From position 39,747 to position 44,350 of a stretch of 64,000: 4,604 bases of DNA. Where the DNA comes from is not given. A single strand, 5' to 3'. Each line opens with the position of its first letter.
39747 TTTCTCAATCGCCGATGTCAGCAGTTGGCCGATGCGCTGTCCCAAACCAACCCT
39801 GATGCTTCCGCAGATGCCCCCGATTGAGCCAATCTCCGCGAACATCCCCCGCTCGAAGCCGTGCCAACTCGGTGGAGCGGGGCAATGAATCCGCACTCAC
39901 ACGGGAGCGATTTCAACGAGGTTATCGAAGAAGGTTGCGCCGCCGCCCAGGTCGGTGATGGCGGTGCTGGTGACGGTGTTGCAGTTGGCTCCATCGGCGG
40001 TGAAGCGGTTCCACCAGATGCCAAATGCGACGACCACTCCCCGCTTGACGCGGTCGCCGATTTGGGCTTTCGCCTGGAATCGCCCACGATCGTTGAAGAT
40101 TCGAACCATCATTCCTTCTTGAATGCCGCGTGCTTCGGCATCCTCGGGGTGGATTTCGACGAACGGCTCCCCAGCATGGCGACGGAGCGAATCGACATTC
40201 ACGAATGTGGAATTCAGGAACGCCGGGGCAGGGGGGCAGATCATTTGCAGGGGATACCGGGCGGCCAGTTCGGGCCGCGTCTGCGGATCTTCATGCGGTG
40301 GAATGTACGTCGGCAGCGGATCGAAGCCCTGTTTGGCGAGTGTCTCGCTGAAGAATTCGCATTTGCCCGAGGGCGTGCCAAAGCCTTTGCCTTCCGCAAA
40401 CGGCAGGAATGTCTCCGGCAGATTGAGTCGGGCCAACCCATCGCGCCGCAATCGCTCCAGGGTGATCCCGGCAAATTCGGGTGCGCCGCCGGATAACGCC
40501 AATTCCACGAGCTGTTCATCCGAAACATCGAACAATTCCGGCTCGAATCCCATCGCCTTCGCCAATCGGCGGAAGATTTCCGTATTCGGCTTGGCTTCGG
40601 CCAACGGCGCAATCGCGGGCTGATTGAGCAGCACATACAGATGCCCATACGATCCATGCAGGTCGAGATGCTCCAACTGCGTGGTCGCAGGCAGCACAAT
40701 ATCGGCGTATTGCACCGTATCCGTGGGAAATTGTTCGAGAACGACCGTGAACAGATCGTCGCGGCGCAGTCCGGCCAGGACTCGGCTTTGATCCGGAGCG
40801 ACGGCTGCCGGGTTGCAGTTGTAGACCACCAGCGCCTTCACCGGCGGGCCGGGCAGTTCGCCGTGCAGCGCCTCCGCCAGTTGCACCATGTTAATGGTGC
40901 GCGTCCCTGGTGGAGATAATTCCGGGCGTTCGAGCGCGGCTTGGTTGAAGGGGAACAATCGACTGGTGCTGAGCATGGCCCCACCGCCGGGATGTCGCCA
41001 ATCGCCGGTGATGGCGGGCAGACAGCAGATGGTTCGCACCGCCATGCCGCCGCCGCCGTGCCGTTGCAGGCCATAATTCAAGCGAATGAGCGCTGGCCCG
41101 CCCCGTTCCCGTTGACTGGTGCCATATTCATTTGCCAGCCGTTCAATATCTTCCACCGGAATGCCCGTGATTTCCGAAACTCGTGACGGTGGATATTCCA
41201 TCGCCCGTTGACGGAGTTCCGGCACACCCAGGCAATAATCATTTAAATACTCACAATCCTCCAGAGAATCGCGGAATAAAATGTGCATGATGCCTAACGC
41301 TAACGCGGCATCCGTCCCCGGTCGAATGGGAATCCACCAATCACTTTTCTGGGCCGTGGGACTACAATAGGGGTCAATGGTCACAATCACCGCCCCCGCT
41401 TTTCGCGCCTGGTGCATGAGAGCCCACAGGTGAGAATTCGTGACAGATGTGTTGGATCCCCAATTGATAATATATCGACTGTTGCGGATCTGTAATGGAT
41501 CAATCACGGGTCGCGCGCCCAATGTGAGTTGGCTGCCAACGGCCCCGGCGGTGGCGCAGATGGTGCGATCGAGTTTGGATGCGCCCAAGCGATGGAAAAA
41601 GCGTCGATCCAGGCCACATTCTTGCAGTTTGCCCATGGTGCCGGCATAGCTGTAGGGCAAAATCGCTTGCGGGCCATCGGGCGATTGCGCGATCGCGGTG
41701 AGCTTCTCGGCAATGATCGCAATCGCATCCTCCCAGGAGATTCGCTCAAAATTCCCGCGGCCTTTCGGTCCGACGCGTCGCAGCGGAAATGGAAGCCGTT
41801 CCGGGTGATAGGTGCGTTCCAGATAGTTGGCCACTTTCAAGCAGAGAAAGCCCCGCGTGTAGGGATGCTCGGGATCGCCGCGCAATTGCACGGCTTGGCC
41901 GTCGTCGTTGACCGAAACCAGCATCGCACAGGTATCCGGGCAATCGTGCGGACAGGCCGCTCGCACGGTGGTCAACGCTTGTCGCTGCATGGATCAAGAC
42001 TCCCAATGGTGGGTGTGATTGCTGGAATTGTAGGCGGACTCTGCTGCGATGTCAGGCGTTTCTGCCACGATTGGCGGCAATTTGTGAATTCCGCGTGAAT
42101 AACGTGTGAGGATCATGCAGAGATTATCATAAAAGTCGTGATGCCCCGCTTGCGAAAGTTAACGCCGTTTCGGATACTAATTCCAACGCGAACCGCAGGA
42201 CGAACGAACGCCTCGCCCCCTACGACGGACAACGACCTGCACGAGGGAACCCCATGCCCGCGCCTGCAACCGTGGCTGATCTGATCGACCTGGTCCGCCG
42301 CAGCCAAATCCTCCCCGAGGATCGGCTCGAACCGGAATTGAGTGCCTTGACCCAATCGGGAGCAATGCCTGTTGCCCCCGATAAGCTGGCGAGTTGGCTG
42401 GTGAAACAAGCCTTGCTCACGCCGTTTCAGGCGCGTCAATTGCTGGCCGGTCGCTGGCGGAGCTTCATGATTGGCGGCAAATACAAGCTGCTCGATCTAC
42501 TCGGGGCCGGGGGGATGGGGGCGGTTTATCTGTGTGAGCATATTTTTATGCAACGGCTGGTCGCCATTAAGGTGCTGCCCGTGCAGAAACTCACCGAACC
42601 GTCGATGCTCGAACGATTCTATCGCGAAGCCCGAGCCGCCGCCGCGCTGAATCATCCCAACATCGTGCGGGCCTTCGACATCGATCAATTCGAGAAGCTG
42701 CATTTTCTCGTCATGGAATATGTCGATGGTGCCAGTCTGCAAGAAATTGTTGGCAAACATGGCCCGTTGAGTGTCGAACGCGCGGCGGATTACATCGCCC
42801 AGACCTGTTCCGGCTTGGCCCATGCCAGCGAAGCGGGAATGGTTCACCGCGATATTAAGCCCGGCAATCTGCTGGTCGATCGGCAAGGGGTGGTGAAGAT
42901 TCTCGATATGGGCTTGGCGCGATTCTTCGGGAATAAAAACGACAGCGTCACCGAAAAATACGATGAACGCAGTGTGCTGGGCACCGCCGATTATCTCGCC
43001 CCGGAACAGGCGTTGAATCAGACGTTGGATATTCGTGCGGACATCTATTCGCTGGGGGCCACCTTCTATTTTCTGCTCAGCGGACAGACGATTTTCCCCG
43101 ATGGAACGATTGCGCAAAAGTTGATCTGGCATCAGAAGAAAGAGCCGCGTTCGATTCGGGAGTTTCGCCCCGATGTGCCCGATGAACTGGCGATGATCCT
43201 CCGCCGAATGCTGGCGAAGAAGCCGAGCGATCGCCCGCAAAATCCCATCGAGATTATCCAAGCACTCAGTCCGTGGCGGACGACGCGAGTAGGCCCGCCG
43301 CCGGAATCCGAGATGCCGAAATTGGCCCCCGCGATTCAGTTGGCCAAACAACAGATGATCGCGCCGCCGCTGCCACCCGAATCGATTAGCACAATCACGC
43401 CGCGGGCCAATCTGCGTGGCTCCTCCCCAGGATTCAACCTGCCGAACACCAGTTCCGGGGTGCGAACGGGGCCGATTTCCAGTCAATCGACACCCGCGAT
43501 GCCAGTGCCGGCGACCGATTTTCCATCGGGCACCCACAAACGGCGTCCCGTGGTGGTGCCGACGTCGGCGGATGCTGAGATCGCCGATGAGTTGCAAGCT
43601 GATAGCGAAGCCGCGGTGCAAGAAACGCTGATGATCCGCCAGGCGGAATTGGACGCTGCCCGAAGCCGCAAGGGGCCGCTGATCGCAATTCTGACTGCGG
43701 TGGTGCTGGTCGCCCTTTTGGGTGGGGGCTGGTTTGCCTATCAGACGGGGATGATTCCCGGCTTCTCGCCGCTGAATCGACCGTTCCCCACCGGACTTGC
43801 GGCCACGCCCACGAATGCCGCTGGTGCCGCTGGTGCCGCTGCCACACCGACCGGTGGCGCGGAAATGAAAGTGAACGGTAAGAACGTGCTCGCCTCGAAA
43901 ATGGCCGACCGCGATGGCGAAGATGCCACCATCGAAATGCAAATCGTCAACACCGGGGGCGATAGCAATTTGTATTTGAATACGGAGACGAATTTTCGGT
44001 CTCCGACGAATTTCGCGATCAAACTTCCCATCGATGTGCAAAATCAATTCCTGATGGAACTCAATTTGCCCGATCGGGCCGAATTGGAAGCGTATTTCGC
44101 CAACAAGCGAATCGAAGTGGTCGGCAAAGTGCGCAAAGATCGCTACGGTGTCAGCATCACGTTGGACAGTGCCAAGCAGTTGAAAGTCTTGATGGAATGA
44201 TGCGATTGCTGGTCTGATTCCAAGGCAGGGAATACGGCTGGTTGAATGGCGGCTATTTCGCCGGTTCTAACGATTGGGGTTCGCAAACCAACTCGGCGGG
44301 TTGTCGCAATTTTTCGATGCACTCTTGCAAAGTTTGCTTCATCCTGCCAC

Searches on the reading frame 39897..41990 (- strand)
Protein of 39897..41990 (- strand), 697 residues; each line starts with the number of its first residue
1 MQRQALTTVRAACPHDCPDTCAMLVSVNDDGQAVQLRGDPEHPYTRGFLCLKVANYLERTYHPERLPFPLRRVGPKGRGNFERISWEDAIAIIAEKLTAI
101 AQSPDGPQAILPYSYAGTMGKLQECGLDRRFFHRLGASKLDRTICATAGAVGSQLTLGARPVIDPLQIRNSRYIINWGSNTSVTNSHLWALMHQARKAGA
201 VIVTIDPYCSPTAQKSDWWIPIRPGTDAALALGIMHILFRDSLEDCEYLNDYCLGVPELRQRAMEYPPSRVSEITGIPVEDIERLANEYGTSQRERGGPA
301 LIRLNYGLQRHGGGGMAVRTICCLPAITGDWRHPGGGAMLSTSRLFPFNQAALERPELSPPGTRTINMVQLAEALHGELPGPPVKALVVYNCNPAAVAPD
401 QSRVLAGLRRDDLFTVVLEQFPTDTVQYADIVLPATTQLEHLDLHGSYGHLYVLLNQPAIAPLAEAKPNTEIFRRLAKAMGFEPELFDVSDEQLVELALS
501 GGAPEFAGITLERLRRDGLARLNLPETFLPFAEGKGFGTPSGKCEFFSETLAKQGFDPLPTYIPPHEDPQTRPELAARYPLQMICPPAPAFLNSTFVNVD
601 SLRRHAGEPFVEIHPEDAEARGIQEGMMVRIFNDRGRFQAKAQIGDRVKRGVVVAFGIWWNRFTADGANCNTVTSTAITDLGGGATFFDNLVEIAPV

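Call 90: search_protein_families(library=pfam, proteins=[window:39897-41990:-], max_evalue=0.001)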
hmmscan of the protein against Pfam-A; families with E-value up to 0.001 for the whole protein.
window:39897-41990:- (697 aa): 3 families
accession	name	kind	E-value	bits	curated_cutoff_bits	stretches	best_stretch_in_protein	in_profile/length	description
PF00384.28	Molybdopterin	-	6.7e-38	131.1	24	1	65-478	1-352/353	Molybdopterin oxidoreductase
PF01568.27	Molydop_binding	-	4.1e-25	88.4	26.8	1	582-687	2-106/110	Molydopterin dinucleotide binding domain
PF04879.21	Molybdop_Fe4S4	-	3e-11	43.6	22.7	1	7-62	2-55/55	Molybdopterin oxidoreductase Fe4S4 domain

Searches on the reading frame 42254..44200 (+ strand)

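Call 90: search_protein_families(library=pfam, proteins=[window:42254-44200:+], max_evalue=0.001)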
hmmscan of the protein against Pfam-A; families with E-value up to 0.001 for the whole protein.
window:42254-44200:+ (648 aa): 5 families
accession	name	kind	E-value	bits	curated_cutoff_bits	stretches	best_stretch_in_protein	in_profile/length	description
PF00069.31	Pkinase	-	2.9e-50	171.6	31.7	1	77-329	1-253/263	Protein kinase domain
PF07714.23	PK_Tyr_Ser-Thr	-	4e-34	118.5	23.1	1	79-329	3-250/258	Protein tyrosine and serine/threonine kinase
PF03109.22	ABC1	-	5.5e-08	32.7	22.9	1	115-228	113-220/244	ABC1 atypical kinase-like domain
PF01636.29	APH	-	1.9e-06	28.3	23.2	0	191-222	165-197/239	Phosphotransferase enzyme family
PF14531.12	Kinase-like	-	8.3e-05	22.4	25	1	185-327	155-289/289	Kinase-like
